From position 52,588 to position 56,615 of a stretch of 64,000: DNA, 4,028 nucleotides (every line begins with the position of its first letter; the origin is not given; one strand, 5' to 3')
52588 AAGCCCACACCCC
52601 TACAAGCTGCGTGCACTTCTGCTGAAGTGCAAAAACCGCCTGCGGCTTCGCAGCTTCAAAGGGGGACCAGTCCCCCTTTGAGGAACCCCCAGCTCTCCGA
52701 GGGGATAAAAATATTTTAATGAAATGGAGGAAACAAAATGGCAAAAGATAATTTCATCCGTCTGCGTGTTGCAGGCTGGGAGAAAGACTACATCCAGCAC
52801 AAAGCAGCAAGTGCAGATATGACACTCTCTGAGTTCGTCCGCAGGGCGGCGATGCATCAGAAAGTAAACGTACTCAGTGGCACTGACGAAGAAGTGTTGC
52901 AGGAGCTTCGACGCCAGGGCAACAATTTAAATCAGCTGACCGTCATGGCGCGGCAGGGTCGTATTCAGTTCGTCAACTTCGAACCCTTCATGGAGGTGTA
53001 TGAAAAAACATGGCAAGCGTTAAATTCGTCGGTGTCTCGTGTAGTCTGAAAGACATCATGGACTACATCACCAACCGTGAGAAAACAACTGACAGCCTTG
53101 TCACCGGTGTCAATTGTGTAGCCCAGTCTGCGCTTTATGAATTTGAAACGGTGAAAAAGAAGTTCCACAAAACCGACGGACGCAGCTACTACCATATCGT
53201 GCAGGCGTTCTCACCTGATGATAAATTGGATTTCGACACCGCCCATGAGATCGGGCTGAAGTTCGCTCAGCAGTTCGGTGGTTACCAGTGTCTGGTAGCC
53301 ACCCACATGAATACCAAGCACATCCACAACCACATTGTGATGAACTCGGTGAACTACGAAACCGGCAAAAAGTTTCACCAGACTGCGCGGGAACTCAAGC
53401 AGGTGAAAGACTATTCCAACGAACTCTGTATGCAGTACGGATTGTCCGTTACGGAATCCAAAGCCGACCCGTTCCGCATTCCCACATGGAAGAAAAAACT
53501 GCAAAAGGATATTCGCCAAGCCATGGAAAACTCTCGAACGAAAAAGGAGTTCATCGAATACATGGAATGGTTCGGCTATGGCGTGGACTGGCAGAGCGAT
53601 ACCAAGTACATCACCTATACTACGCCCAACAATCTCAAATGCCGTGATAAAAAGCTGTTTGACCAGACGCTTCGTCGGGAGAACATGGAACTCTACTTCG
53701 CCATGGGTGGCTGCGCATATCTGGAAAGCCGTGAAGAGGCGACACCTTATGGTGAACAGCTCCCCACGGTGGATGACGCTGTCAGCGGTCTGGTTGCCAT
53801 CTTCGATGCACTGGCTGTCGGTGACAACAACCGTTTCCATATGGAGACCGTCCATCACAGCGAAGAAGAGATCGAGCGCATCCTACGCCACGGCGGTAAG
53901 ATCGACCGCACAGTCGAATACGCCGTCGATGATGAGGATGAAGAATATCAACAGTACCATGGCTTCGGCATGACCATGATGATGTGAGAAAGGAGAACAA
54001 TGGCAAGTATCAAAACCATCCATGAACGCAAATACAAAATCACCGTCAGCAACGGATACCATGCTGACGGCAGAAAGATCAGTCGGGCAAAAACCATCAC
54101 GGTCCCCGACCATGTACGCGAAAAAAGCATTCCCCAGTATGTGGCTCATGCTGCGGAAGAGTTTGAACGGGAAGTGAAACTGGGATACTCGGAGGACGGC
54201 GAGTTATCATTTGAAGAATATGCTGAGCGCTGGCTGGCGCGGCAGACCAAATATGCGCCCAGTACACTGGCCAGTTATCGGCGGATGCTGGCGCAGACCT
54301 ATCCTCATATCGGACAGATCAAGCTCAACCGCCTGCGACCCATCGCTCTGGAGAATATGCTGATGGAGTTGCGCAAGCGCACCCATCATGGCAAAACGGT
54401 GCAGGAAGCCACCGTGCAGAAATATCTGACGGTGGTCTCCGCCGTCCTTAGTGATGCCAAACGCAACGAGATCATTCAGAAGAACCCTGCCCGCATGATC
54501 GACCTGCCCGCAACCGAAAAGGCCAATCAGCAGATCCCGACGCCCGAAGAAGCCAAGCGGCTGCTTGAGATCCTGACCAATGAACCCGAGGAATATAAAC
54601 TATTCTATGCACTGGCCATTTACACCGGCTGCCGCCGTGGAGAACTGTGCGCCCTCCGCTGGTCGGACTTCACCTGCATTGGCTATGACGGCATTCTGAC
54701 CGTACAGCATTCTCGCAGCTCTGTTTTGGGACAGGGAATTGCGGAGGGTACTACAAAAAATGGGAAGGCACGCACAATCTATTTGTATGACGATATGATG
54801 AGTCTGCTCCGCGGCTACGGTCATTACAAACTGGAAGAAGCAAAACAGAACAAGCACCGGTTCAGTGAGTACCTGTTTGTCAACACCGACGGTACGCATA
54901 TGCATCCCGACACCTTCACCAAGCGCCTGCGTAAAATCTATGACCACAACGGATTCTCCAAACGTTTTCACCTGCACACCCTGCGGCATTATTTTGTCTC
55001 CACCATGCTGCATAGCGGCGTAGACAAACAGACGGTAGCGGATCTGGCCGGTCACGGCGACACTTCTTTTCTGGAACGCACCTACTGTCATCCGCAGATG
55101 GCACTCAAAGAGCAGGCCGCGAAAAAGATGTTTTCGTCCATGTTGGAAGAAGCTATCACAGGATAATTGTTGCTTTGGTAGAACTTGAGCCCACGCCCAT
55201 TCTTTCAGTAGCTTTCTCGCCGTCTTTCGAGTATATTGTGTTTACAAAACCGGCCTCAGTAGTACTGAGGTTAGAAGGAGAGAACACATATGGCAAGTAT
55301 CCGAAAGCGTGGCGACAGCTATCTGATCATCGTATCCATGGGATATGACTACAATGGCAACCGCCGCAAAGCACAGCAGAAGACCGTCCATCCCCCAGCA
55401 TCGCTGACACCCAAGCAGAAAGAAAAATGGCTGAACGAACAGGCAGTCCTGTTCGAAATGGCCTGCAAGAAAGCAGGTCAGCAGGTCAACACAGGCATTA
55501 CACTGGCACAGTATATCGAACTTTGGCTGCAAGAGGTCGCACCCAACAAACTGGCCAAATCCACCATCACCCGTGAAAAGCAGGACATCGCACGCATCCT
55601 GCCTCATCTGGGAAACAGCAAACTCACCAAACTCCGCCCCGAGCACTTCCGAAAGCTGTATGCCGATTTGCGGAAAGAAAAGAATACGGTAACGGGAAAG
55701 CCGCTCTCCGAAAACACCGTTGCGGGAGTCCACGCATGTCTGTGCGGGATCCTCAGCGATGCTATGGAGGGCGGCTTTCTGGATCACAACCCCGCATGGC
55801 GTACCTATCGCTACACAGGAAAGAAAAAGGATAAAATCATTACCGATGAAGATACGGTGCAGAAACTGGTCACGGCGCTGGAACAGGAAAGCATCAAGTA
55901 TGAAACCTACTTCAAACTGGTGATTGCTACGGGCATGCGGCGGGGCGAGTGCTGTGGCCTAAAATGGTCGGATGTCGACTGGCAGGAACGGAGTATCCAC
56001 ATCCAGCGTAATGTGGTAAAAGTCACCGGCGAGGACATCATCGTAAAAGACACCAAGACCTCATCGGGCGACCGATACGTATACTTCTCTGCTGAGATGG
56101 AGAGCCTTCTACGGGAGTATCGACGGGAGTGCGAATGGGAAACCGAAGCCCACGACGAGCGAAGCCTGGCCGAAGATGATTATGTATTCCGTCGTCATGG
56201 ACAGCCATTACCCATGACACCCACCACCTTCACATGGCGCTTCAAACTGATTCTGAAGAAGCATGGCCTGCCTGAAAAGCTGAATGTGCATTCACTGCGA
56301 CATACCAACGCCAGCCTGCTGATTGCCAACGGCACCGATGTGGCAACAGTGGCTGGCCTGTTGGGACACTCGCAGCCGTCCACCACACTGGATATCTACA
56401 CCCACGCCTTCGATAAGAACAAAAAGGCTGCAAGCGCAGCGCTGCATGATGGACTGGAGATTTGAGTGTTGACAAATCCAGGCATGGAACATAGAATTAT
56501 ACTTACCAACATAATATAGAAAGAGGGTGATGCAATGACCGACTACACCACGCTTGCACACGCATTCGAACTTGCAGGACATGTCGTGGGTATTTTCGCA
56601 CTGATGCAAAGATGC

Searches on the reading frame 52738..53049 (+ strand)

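Call 7: search_protein_families(library=pfam, proteins=[window:52738-53049:+], max_evalue=0.01)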
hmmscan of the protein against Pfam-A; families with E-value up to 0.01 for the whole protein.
window:52738-53049:+ (103 aa): 3 families
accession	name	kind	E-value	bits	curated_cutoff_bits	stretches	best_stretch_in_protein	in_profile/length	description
PF21983.2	NikA-like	-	1.4e-17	64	27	1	3-70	3-71/72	Mobilization protein NikA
PF05713.17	MobC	-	0.00011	23.1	23.2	1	55-96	2-43/45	Bacterial mobilisation protein (MobC)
PF16798.10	DUF5069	-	0.00099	19.7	27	1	7-65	24-81/133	Domain of unknown function (DUF5069)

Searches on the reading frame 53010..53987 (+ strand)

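Call 7: search_protein_families(library=pfam, proteins=[window:53010-53987:+], max_evalue=0.01)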
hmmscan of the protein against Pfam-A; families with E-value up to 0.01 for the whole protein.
window:53010-53987:+ (325 aa): 1 family
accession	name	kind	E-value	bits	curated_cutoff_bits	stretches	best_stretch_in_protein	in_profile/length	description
PF03432.20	Relaxase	-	5.5e-38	130.7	24.6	1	19-145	1-132/132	MobA/VirD2-like, nuclease domain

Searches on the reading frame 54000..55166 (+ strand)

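Call 7: search_protein_families(library=pfam, proteins=[window:54000-55166:+], max_evalue=0.01)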
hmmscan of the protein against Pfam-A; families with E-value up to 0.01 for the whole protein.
window:54000-55166:+ (388 aa): 6 families
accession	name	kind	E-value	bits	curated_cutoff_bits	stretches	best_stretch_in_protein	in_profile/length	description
PF00589.27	Phage_integrase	-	4.5e-28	98.6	27.1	1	181-367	4-170/172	Phage integrase family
PF22022.2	Phage_int_M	-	1.7e-06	28.6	27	1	71-166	1-92/96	Phage integrase central domain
PF14659.12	Phage_int_SAM_3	-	2.7e-05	24.7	22.6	1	71-124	2-57/58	Phage integrase, N-terminal SAM-like domain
PF16795.10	Phage_integr_3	-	6.1e-05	23.4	27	0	274-367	59-149/161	Archaeal phage integrase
PF13102.12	Phage_int_SAM_5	-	0.00058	20.6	22.3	1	71-163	2-92/98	Phage integrase SAM-like domain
PF02899.23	Phage_int_SAM_1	-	0.0037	18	22.3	0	78-143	7-69/83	Phage integrase, N-terminal SAM-like domain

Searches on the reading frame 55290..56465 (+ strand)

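Call 7: search_protein_families(library=pfam, proteins=[window:55290-56465:+], max_evalue=0.01)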
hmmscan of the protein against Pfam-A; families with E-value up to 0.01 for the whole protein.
window:55290-56465:+ (391 aa): 3 families
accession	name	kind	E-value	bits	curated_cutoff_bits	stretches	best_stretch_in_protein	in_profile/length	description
PF00589.27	Phage_integrase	-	1.3e-31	110.1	27.1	1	186-375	4-170/172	Phage integrase family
PF14659.12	Phage_int_SAM_3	-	9.1e-10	39.1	22.6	1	71-127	1-57/58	Phage integrase, N-terminal SAM-like domain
PF07154.16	DUF1392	-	0.0084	16.7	25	0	212-254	35-76/150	Protein of unknown function (DUF1392)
